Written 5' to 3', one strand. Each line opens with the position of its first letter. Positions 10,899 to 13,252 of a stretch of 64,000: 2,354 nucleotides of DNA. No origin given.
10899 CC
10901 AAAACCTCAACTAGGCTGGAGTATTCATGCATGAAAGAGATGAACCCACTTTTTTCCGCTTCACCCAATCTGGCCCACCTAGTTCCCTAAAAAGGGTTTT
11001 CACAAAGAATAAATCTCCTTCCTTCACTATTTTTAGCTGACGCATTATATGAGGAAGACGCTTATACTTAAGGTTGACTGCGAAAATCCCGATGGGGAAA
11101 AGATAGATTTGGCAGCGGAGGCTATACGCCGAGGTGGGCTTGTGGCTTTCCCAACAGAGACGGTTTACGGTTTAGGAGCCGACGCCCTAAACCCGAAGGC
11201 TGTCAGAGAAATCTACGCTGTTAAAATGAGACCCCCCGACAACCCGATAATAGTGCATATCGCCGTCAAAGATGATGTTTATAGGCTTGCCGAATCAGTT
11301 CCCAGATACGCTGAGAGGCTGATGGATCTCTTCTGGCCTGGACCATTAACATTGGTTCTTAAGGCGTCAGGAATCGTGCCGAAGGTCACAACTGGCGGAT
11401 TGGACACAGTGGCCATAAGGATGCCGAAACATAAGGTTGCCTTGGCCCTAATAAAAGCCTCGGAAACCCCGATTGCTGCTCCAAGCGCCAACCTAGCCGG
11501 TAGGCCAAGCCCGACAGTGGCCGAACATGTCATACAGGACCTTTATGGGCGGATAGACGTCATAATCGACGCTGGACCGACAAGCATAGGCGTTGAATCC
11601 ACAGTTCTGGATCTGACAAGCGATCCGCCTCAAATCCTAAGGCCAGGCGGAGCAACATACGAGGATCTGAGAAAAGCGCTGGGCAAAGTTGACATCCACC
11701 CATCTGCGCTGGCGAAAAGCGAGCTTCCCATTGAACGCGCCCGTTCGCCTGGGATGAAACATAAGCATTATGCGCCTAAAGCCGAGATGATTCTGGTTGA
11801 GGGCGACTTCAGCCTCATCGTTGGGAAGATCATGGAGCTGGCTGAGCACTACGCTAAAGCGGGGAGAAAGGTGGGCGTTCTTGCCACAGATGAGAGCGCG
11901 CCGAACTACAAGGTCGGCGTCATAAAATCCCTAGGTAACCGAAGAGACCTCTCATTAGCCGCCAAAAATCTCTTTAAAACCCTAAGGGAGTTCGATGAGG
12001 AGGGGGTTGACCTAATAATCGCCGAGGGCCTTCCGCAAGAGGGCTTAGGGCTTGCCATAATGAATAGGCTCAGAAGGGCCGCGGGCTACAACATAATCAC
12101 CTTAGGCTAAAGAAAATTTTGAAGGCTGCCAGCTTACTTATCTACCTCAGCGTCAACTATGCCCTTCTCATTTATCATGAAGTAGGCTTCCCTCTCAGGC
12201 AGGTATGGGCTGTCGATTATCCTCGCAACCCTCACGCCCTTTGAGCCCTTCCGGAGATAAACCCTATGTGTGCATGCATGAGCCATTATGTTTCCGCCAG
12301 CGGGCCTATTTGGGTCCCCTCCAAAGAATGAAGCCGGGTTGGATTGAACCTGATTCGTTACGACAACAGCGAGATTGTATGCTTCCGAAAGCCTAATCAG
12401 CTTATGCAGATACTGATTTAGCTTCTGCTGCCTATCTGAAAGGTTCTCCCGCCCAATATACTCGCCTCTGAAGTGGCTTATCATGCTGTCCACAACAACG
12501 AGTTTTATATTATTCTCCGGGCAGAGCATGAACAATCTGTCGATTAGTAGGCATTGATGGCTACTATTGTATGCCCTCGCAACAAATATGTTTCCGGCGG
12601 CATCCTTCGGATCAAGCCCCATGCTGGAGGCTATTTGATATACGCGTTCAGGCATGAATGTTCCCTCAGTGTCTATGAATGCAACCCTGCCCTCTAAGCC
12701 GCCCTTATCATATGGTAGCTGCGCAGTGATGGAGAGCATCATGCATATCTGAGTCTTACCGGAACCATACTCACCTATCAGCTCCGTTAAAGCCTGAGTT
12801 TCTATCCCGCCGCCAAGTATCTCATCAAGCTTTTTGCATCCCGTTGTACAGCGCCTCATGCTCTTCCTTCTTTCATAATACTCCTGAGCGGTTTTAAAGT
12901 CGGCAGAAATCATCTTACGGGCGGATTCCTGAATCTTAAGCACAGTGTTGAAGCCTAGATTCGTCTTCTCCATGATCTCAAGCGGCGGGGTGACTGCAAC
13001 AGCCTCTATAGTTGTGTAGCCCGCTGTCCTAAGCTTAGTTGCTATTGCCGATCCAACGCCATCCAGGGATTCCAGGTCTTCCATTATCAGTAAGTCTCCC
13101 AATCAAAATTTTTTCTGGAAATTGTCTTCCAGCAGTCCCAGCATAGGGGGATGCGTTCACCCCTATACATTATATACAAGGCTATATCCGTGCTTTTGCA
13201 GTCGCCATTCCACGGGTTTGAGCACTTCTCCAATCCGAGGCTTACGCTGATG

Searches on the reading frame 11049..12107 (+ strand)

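Call 21: search_protein_families(library=pfam, proteins=[window:11049-12107:+], max_evalue=0.01)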
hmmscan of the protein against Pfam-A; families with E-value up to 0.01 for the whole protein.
window:11049-12107:+ (353 aa): 2 families
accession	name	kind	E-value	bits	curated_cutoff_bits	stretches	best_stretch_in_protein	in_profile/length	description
PF01300.24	Sua5_yciO_yrdC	-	4.5e-62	209.1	25.1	1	24-200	1-178/178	Telomere recombination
PF03481.19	Sua5_C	-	1.1e-37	130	22.9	1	203-346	2-136/136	Threonylcarbamoyl-AMP synthase, C-terminal domain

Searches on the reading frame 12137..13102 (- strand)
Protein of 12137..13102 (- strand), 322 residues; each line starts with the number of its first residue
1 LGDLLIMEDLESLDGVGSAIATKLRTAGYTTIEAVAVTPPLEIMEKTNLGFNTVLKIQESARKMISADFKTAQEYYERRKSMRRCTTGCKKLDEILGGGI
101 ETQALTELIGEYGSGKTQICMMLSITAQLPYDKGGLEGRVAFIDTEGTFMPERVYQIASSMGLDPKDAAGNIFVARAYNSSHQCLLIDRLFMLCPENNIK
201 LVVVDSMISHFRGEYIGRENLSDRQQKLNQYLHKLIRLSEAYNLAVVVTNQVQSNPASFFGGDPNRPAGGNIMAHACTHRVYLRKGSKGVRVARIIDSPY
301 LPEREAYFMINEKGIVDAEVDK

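Call 7: search_protein_families(library=pfam, proteins=[window:12137-13102:-], max_evalue=1)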
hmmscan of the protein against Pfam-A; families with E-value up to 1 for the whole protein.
window:12137-13102:- (322 aa): 11 families
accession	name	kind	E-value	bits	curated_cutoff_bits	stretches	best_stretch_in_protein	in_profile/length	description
PF08423.17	Rad51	-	1.7e-89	299.8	22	1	78-318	1-244/244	Rad51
PF00154.27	RecA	-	2.7e-09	37.3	27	1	79-287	27-222/262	recA bacterial DNA recombination protein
PF06745.19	ATPase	-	1.3e-08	35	26.6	1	86-264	2-167/231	KaiC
PF14520.12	HHH_5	-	1.2e-06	29.4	27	1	8-63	2-57/57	Helix-hairpin-helix domain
PF13481.12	AAA_25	-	1.3e-05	25.3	27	1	91-252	21-190/195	AAA domain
PF10662.15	PduV-EutP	-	0.0013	18.9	21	1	108-158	6-56/143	Ethanolamine utilisation - propanediol utilisation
PF11731.14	Cdd1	-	0.019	15.6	25.5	1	7-47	5-45/86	Pathogenicity locus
PF10391.15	DNA_pol_lambd_f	-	0.094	13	29.8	1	15-36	8-29/51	Fingers domain of DNA polymerase lambda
PF02961.22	SAM_BAF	-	0.13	13.2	25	1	10-63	20-71/88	Barrier to autointegration factor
PF13401.12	AAA_22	-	0.2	12.4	27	1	102-178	4-65/130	AAA domain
PF00005.33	ABC_tran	-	0.23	12.5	25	1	100-136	8-42/137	ABC transporter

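Call 8: search_protein_families(library=ncbifam, proteins=[window:12137-13102:-], max_evalue=1)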
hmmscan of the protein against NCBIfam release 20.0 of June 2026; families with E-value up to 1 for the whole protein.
window:12137-13102:- (322 aa): 22 families
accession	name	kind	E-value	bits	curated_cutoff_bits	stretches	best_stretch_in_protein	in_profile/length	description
NF003301.0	PRK04301.1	equivalog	3e-129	430.8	259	1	7-317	4-315/316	DNA repair and recombination protein RadA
TIGR02236.1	recomb_radA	equivalog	5.1e-122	407.1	361.15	1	9-317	1-311/311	DNA repair and recombination protein RadA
TIGR02238.1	recomb_DMC1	equivalog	3.8e-101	338.4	447.7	1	14-318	7-314/314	meiotic recombinase Dmc1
TIGR02239.1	recomb_RAD51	equivalog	8.7e-98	327.3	478.05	1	14-318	7-314/316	DNA repair protein RAD51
TIGR02237.1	recomb_radB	equivalog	4e-39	134.7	172.4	1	92-315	1-209/210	DNA repair and recombination protein RadB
NF006861.0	PRK09361.1-1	equivalog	3.3e-24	85.7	278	1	85-319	5-231/235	DNA repair and recombination protein RadB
TIGR02012.1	tigrfam_recA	equivalog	1.7e-08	34.1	325.3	1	80-285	31-223/321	recombinase RecA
TIGR03881.1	KaiC_arch_4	hypoth_equivalog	6.4e-07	29.3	247.8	1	84-214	2-97/231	KaiC domain-containing protein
TIGR03880.1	KaiC_arch_3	hypoth_equivalog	6.3e-05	22.6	249.45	1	88-121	1-34/224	KaiC domain-containing protein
NF006799.0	PRK09302.1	equivalog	0.00027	19.6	408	1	79-136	7-64/515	circadian clock protein KaiC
NF052589.1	ArlH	equivalog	0.0052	16.5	215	1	91-121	8-38/229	archaellum protein ArlH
TIGR00416.1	sms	equivalog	0.006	15.4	403.05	1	78-130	69-119/454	DNA repair protein RadA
NF004723.0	PRK06067.1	subfamily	0.0082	15.7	194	1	77-123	8-54/243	flagellar accessory protein FlaH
NF009401.0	PRK12766.1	equivalog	0.0096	15.6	239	1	7-57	9-59/238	50S ribosomal protein L32e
NF008163.0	PRK10917.1-1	equivalog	0.015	13.6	796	1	8-83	9-82/692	ATP-dependent DNA helicase RecG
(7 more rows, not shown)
